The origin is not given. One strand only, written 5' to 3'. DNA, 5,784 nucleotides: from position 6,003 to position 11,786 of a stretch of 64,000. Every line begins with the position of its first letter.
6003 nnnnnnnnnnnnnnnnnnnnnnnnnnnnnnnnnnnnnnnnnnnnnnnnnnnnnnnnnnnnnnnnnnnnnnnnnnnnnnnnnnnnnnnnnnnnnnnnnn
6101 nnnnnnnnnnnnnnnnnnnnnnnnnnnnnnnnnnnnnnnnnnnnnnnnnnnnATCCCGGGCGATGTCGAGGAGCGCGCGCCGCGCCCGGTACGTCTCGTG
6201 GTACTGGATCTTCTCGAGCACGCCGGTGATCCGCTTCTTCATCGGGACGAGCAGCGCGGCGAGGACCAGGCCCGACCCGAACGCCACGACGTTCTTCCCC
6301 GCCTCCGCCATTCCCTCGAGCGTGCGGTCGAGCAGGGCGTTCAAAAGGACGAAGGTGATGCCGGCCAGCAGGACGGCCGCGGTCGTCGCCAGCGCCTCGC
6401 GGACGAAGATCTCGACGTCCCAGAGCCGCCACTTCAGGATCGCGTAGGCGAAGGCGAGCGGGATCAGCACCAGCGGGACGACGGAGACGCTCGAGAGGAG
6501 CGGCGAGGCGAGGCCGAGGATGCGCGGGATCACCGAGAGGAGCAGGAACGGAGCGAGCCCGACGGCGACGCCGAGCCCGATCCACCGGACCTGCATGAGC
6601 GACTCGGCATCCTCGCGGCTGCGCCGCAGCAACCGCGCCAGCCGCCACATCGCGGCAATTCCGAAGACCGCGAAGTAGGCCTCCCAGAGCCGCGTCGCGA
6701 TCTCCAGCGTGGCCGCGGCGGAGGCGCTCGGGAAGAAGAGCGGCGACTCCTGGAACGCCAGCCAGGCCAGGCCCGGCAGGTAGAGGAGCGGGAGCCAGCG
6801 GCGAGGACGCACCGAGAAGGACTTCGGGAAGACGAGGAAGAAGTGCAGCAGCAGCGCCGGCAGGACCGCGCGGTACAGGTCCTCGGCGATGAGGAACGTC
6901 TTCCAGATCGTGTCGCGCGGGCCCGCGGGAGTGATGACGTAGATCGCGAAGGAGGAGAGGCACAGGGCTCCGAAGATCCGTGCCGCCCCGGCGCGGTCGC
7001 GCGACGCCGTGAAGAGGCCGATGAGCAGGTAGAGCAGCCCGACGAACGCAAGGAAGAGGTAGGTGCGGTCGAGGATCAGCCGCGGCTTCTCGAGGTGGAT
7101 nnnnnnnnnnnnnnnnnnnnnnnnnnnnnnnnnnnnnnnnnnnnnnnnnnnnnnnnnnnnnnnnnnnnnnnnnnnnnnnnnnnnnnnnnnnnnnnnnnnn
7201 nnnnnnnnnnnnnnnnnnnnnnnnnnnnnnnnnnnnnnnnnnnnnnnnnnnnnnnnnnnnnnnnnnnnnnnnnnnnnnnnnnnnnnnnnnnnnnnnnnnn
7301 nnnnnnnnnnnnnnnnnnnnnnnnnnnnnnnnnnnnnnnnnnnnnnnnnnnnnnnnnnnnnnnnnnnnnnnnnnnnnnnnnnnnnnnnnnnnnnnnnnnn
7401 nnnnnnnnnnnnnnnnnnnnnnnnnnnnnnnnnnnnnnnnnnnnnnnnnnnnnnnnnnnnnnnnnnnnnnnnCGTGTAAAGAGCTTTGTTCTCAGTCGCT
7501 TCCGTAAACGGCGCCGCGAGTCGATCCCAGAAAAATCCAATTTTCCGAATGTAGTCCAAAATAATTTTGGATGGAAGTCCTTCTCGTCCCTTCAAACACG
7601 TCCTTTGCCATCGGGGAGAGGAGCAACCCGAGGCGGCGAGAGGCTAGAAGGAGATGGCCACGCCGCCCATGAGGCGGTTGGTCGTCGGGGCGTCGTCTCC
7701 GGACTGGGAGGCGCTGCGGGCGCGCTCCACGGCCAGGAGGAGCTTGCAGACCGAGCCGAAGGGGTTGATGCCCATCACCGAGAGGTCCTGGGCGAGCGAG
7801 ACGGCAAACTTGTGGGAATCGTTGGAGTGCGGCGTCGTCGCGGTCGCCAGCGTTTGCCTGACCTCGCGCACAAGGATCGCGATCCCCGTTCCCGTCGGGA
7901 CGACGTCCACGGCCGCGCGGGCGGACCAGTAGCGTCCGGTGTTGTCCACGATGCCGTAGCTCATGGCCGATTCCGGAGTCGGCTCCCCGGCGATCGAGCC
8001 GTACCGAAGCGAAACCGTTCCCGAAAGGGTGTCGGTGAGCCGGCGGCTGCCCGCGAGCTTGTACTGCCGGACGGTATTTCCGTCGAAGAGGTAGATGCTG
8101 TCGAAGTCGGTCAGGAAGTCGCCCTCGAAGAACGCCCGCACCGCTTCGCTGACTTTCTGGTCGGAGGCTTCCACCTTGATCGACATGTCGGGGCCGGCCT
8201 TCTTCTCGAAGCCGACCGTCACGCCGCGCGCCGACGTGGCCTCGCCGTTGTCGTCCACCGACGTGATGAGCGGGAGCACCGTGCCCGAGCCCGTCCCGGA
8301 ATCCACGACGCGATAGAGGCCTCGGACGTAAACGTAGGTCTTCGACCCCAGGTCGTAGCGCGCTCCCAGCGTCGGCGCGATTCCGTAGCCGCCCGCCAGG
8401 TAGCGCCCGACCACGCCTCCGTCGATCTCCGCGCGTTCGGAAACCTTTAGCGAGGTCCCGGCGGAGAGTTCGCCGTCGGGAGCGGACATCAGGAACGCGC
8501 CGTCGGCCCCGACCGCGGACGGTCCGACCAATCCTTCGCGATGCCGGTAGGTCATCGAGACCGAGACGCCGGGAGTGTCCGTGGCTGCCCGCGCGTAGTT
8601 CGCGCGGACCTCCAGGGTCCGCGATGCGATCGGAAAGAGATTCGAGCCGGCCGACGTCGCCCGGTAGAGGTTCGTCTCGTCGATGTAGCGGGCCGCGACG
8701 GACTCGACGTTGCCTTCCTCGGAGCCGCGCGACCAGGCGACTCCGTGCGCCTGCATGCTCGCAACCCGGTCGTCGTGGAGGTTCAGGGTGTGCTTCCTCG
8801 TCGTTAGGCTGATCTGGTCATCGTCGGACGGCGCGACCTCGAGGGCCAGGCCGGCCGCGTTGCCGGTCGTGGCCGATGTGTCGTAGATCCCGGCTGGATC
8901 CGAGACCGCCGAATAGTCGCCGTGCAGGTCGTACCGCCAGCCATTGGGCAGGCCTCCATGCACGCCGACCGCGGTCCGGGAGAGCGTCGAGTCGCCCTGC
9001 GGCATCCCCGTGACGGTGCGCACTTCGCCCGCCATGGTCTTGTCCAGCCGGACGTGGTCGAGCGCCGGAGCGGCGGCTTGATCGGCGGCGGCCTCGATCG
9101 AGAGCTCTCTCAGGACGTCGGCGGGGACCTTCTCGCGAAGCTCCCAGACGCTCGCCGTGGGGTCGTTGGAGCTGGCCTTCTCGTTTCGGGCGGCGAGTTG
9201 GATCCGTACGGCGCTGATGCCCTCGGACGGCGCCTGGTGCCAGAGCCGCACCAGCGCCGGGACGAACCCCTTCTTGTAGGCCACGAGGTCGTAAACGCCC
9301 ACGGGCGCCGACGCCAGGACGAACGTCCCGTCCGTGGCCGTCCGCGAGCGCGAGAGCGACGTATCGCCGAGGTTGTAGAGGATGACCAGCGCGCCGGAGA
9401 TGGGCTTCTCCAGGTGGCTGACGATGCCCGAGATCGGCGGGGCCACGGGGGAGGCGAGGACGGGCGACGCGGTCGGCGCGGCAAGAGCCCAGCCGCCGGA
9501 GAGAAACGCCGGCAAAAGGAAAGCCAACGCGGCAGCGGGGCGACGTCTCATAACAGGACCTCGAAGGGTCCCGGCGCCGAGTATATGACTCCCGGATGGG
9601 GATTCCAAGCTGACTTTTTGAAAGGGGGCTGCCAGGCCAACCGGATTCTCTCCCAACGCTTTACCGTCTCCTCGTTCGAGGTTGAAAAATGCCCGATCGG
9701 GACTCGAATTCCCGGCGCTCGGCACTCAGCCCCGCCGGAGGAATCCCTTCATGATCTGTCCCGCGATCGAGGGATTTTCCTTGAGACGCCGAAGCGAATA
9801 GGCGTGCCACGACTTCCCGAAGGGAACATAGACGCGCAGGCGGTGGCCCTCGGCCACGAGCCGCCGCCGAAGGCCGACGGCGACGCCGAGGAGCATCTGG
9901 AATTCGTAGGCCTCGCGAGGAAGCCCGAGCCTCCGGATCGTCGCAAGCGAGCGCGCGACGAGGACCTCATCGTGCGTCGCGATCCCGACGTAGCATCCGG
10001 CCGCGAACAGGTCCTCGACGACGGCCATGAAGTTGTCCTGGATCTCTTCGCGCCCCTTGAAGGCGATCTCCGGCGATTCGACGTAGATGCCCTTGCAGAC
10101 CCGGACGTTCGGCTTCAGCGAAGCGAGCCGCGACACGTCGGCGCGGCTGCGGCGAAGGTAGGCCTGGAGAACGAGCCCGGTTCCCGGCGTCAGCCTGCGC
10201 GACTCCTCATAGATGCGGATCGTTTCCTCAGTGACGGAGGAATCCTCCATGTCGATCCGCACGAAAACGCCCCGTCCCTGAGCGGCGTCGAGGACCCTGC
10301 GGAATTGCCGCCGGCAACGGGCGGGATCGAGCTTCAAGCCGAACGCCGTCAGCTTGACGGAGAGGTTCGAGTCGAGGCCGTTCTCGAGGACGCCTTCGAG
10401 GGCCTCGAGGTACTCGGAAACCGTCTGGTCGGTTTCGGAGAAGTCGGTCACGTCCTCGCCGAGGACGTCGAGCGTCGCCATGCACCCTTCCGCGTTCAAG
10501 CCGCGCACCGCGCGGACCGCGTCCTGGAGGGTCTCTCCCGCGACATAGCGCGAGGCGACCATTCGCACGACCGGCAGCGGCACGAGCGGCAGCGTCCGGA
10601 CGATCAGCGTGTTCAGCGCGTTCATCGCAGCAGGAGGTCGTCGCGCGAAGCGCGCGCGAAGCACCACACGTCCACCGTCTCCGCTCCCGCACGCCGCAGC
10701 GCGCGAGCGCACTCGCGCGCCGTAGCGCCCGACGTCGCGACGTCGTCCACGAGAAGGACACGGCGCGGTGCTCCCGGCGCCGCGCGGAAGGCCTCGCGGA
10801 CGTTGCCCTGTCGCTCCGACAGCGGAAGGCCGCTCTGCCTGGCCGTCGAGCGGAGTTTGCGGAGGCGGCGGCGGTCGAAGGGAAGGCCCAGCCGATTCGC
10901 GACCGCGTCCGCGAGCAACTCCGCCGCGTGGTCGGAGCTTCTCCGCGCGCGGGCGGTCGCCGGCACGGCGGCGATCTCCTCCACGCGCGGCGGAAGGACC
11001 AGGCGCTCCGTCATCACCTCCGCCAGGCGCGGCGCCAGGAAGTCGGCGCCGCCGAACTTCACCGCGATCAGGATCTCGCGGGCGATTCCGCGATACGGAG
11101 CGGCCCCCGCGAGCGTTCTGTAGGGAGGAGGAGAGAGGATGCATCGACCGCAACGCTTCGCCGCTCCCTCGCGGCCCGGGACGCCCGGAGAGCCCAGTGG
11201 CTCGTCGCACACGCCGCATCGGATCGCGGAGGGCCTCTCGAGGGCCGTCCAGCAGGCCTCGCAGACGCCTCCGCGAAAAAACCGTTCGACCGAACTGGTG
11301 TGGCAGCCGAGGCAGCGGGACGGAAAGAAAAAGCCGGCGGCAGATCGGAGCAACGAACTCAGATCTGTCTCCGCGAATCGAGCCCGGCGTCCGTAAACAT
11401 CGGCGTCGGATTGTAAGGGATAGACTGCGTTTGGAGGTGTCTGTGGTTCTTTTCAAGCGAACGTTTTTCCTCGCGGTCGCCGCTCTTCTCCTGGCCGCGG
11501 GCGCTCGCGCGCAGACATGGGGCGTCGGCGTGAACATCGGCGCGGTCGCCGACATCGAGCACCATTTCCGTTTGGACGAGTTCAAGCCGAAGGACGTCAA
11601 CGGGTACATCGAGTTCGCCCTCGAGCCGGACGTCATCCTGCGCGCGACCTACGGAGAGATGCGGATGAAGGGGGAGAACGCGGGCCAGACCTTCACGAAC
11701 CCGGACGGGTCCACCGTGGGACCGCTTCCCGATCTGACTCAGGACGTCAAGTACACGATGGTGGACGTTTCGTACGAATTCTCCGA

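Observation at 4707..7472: An uncharacterised TM-PDZ-multipass membrane sensor module is shared by a histidine kinase and, 34 kb away, a PP2C phosphatase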

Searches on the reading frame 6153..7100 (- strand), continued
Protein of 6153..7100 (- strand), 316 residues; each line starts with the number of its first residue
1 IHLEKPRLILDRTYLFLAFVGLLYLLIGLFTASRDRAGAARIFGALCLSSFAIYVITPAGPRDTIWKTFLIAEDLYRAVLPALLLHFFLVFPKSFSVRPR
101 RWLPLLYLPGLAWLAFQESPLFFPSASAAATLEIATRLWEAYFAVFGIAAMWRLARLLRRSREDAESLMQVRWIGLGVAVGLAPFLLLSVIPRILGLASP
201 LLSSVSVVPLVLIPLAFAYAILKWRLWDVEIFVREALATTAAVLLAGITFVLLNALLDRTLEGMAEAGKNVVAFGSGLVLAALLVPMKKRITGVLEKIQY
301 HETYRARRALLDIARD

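Call 96: search_protein_families(library=ncbifam, proteins=[P0307, P0296, P0326, P0324], max_evalue=10)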
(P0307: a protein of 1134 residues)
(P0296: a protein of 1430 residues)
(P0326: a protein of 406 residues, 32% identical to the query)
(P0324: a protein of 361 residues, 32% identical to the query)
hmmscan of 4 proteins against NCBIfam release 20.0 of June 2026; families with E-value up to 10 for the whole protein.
P0307 (1134 aa): 10 families
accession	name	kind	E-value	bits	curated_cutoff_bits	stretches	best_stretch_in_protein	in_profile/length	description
NF052443.1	SensHisKinMctS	equivalog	1.1e-32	113.1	700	1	925-1130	235-448/457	two-component system sensor histidine kinase MctS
NF008649.0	PRK11644.1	equivalog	1.3e-21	76.9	408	1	927-1129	290-495/499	signal transduction histidine-protein kinase/phosphatase UhpB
NF008184.0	PRK10935.1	equivalog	9.3e-20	70.8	553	1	825-1129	264-558/565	nitrate/nitrite two-component system sensor histidine kinase NarQ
NF047786.1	his_kin_MadS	equivalog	1.8e-19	70.2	500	2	926-1129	211-434/434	MadS family sensor histidine kinase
NF052531.1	Strep_LiaS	equivalog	2.7e-18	66.3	450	1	918-1130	106-327/328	envelope stress sensor histidine kinase LiaS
NF007896.0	PRK10600.1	equivalog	8.3e-16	57.7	578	1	888-1125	344-580/598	nitrate/nitrite two-component system sensor histidine kinase NarX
NF047322.1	HK_morpho_MacS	equivalog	1.2e-08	34.6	300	1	905-1129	148-367/367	MacS family sensor histidine kinase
TIGR02916.1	PEP_his_kin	equivalog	0.0031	16.1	300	2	717-852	204-348/679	XrtA/PEP-CTERM system histidine kinase PrsK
NF004189.0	PRK05644.1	subfamily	0.28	9.4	740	1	1048-1098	41-92/641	DNA gyrase subunit B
NF052229.1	UgtL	equivalog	9.6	6.4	120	1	654-690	33-69/125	regulatory protein UgtL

P0296 (1430 aa): 18 families
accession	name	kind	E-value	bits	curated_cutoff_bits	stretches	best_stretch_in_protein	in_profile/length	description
NF052443.1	SensHisKinMctS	equivalog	2.8e-36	124.8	700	2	1212-1422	246-450/457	two-component system sensor histidine kinase MctS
NF008649.0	PRK11644.1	equivalog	8.3e-25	87.5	408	1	1212-1419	299-495/499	signal transduction histidine-protein kinase/phosphatase UhpB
NF008184.0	PRK10935.1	equivalog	8.3e-25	87.4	553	1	1148-1419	306-558/565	nitrate/nitrite two-component system sensor histidine kinase NarQ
NF007896.0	PRK10600.1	equivalog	9.9e-21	74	578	2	1214-1415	388-580/598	nitrate/nitrite two-component system sensor histidine kinase NarX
NF052531.1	Strep_LiaS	equivalog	7.1e-18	64.9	450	1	1214-1420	130-327/328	envelope stress sensor histidine kinase LiaS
NF047786.1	his_kin_MadS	equivalog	7.4e-13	48.4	500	2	1214-1419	228-434/434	MadS family sensor histidine kinase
TIGR01925.2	spIIAB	equivalog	0.00064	19.6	135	1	1338-1380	41-86/137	anti-sigma F factor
NF008302.0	PRK11091.1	equivalog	0.0021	16.3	838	1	1307-1383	369-447/779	aerobic respiration two-component sensor histidine kinase ArcB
NF041832.1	near_NosP_CTERM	subfamily_domain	0.0057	15.8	400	1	1336-1386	122-171/370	NahK/ErcS family hybrid sensor histidine kinase/response regulator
NF045988.1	HisKinRegBRhodob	equivalog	0.012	14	570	1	1343-1397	332-384/462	sensor histidine kinase RegB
NF041199.1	trx7_PDZ_seleno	equivalog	0.024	13.5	300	1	718-773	336-388/390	Trx7/PDZ domain-containing (seleno)protein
TIGR02966.1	phoR_proteo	equivalog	0.03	13.3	334.2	1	1294-1384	193-279/333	phosphate regulon sensor histidine kinase PhoR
NF003144.0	PRK04069.1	equivalog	0.075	12.4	145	1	1339-1378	47-89/161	anti-sigma B factor RsbW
TIGR03943.1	TIGR03943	equivalog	0.15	11.4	88.8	1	920-987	14-81/221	TIGR03943 family putative permease subunit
NF004189.0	PRK05644.1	subfamily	0.18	10.1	740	1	1336-1381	41-85/641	DNA gyrase subunit B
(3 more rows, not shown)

P0326 (406 aa): 17 families
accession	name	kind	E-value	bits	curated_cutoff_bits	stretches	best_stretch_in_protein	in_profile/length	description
TIGR02037.1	degP_htrA_DO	subfamily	5.1e-09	35.6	416.2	1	46-121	256-331/434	Do family serine endopeptidase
NF041521.1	HhoA_HhoB_HtrA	equivalog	5.6e-08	32.4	450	1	38-110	252-324/335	HhoA/HhoB/HtrA family serine endopeptidase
NF040960.1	MamE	equivalog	1.2e-06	27.4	800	1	49-124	467-542/659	magnetosome formation protease MamE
TIGR02038.1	protease_degS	equivalog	3.8e-05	23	422.95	1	47-118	276-347/351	outer membrane-stress sensor serine endopeptidase DegS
NF008147.1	PRK10898.1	equivalog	8.3e-05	21.9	408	1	45-110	275-340/352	outer membrane-stress sensor serine endopeptidase DegS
NF041616.1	T2SS_C_SYNERG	exception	0.0001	21.8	200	1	46-82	224-260/296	type II secretion system protein GspC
NF041199.1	trx7_PDZ_seleno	equivalog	0.00029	19.9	300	1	46-108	200-263/390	Trx7/PDZ domain-containing (seleno)protein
NF041515.1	GspC_delta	equivalog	0.00035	20.4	150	1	46-82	239-275/311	type II secretion system protein GspC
NF047968.1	SerProtHtrA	equivalog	0.0017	17.8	470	1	48-108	288-348/357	serine protease HtrA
TIGR01713.1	typeII_sec_gspC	equivalog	0.002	17.7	101.6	1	63-109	205-251/259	type II secretion system protein GspC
TIGR02860.1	spore_IV_B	equivalog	0.0037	16.3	305.25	1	59-115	123-178/402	SpoIVB peptidase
NF008189.1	PRK10942.1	equivalog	0.0061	15.1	720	1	46-96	310-362/477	serine endoprotease DegP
TIGR00054.1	TIGR00054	equivalog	0.0088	14.9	147.55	1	52-116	205-268/421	RIP metalloprotease RseP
TIGR00225.1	prc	subfamily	0.015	14.4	218.6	1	49-89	62-101/335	C-terminal processing peptidase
NF007526.1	PRK10139.1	equivalog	0.033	12.9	756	1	46-82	288-324/456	serine endoprotease DegQ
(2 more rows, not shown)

P0324 (361 aa): 13 families
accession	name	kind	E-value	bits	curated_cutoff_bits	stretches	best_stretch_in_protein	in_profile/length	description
NF040960.1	MamE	equivalog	7.6e-07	28.1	800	1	58-134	465-541/659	magnetosome formation protease MamE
NF041199.1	trx7_PDZ_seleno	equivalog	2.1e-06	26.9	300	1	57-129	200-273/390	Trx7/PDZ domain-containing (seleno)protein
NF041521.1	HhoA_HhoB_HtrA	equivalog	3.7e-06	26.5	450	1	44-124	247-327/335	HhoA/HhoB/HtrA family serine endopeptidase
TIGR02037.1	degP_htrA_DO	subfamily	5.4e-06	25.6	416.2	1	59-132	258-331/434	Do family serine endopeptidase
TIGR02860.1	spore_IV_B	equivalog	1.7e-05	24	305.25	1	68-127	121-179/402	SpoIVB peptidase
TIGR00054.1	TIGR00054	equivalog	0.00025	20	147.55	1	65-130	207-271/421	RIP metalloprotease RseP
NF047968.1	SerProtHtrA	equivalog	0.00091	18.7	470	1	58-125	287-354/357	serine protease HtrA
NF045589.1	Cterm_S41_CtpB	exception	0.0022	16.7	633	1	58-126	128-198/416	carboxyl-terminal processing protease CtpB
NF008147.1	PRK10898.1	equivalog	0.0072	15.5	408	1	56-126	275-345/352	outer membrane-stress sensor serine endopeptidase DegS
TIGR02038.1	protease_degS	equivalog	0.029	13.5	422.95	1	57-127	275-345/351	outer membrane-stress sensor serine endopeptidase DegS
NF008046.0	PRK10779.1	equivalog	0.045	12.8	477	1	64-146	226-304/450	sigma E protease regulator RseP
NF007526.1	PRK10139.1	equivalog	0.071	11.8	756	1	57-132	288-363/456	serine endoprotease DegQ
TIGR00225.1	prc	subfamily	0.12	11.4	218.6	1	61-125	63-128/335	C-terminal processing peptidase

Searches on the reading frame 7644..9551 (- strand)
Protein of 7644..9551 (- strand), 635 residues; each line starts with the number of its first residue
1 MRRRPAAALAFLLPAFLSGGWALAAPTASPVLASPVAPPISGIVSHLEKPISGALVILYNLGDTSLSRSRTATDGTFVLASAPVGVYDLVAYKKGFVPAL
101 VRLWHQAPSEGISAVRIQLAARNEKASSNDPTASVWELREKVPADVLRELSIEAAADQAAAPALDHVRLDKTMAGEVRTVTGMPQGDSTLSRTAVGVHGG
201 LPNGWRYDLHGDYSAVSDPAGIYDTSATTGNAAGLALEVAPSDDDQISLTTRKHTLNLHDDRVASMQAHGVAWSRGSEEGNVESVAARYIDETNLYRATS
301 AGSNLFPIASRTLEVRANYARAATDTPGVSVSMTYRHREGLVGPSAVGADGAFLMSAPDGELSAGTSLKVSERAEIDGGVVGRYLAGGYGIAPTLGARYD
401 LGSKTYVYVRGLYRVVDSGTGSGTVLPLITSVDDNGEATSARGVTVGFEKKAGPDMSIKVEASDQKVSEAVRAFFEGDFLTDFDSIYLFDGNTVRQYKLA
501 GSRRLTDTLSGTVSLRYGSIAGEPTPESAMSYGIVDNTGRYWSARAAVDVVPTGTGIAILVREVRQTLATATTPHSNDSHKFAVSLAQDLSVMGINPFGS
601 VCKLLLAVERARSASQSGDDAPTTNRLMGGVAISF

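Call 9: search_protein_families(library=pfam, proteins=[window:7644-9551:-], max_evalue=0.001)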
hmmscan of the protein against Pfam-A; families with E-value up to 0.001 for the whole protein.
window:7644-9551:- (635 aa): 1 family
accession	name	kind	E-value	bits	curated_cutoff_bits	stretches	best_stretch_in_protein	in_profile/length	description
PF13620.12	CarboxypepD_reg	-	4.3e-08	33.8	32.3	1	40-101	2-64/82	Carboxypeptidase regulatory-like domain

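Call 54: search_protein_families(library=ncbifam, proteins=[window:7644-9551:-], max_evalue=0.00001)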
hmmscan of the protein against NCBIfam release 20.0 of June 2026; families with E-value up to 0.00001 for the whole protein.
window:7644-9551:- (635 aa): 0 families

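Call 79: search_solved_structures(query=A6, max_evalue=1)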
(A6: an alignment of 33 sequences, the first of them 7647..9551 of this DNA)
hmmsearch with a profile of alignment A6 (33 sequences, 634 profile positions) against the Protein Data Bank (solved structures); distinct sequences matched with E-value up to 1: 2.
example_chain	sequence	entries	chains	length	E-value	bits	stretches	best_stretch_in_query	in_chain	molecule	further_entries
9c7v_B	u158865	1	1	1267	0.00044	21.8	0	32-89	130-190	BOS complex subunit NOMO2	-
10ps_A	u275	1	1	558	0.018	16.5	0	37-94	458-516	Serine-aspartate repeat-containing protein D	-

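Call 88: predict_structure(protein=window:7647-9551:-)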
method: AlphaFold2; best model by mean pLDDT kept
length: 635 residues; sequences in the alignment: 1
mean_pLDDT: 31.4   pTM: 0.19
mean pLDDT of the five models: 31.4, 27.5, 26.9, 26.8, 26.6
residues with pLDDT >= 90: 0; 70-90: 0; 50-70: 0; < 50: 635
segments of 3 or more residues with pLDDT < 50: 1-635
pLDDT, mean of each block of 10 residues (from residue 1): 27 31 27 27 31 33 29 30 33 40 42 36 31 37 40 32 24 25 24 22 27 27 27 26 36 36 31 28 26 27 24 26 28 27 26 25 28 28 30 32 34 32 33 31 36 35 38 37 33 34 29 24 31 32 35 34 35 35 40 37 44 39 34 33
secondary structure, 60 per line:
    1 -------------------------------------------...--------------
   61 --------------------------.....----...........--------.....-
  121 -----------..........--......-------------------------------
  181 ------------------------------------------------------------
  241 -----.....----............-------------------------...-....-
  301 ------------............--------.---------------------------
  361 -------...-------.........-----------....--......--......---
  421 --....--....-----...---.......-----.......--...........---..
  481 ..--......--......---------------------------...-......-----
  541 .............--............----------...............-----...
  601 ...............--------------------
elements in order: E87-91 H96-106 E115-119 H132-141 H144-149 E246-250 E255-259 H260-266 H296-299 H313-324 E368-370 H378-386 E398-401 E404-409 E412-417 E423-426 E429-432 E438-440 E444-450 E456-462 H465-475 H479-482 E485-490 E493-498 E530-535 E541-553 E556-567 H578-592 H598-615

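Call 89: search_protein_families(library=pfam, alignment_id=A6, max_evalue=0.01)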
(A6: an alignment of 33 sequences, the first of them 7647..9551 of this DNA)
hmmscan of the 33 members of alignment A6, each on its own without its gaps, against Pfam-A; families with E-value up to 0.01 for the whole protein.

A. member 1, window:7647-9551:- (635 aa): 1 family
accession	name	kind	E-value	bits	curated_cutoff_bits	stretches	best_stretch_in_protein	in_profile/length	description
PF13620.12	CarboxypepD_reg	-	4.3e-08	33.8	32.3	1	40-101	2-64/82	Carboxypeptidase regulatory-like domain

B. families by the number of members that match (of 33 scanned): 4 families
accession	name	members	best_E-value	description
PF13620.12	CarboxypepD_reg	32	1.7e-11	Carboxypeptidase regulatory-like domain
PF13715.12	CarbopepD_reg_2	10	1.6e-05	CarboxypepD_reg-like domain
PF17210.9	SdrD_B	4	0.0041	SdrD B-like domain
PF23193.1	NOMO_3rd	2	6.3e-05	NOMO third transthyretin-like domain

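Call 104: find_related_loci(query=A6, collection=metagenome_contigs, flank=6000)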
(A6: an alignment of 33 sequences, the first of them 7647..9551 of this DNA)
Query A6 (635 aa) in metagenome_contigs; peptide patterns used: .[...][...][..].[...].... (x = any residue, [..] = any of these).
326 stretches matched a pattern; 219 encode a relative of the query (tblastn E <= 1e-3); the best 80 are kept; 80 distinct loci.
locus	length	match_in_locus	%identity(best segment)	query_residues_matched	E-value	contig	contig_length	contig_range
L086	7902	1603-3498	76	1-635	0e+0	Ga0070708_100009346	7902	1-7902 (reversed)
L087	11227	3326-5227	76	1-635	0e+0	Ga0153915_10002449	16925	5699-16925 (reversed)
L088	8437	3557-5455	74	1-635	0e+0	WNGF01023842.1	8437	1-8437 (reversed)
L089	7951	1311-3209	73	1-635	0e+0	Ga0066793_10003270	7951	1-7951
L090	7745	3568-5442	72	11-635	0e+0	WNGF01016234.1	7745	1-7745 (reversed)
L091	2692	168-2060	72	1-633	0e+0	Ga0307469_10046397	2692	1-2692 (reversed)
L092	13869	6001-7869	73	11-635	0e+0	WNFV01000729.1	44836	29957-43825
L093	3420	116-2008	72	6-635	0e+0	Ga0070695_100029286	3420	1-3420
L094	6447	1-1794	73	36-635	0e+0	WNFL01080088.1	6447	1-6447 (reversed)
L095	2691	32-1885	62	15-635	0e+0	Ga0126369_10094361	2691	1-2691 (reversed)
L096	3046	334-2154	60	40-635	0e+0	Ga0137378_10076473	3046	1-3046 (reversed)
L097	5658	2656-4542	61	3-635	0e+0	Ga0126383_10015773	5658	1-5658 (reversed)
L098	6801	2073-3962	60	1-635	0e+0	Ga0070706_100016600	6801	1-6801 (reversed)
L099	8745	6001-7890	60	1-635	0e+0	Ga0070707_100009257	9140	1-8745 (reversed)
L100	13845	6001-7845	59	40-635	0e+0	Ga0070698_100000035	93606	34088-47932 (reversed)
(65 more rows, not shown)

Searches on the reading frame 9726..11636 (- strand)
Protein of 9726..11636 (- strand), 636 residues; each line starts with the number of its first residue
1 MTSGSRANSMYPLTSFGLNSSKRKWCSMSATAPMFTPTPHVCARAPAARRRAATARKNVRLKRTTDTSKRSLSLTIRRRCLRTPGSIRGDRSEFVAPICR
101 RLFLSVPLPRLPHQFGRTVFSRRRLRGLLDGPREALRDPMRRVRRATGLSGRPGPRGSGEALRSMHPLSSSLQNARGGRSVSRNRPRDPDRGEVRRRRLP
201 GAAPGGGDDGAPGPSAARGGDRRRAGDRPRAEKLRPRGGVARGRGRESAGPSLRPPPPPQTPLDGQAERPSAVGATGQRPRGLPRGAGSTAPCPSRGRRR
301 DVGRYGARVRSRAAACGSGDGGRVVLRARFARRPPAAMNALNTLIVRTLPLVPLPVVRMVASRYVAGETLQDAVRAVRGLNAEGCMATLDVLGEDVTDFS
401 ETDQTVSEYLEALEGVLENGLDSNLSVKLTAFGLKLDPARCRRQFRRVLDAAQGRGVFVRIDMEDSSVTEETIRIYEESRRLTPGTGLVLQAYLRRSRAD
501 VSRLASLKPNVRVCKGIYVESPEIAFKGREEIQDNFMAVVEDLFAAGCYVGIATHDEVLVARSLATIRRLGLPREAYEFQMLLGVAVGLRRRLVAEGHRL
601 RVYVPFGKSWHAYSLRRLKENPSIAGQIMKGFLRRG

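Call 106: search_protein_families(library=pfam, proteins=[window:9726-11636:-], max_evalue=0.001)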
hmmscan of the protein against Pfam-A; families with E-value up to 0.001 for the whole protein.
window:9726-11636:- (636 aa): 1 family
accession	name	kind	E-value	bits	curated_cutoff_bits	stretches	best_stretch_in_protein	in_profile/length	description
PF01619.24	Pro_dh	-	1.4e-31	110.5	27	1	374-628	2-276/278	Proline dehydrogenase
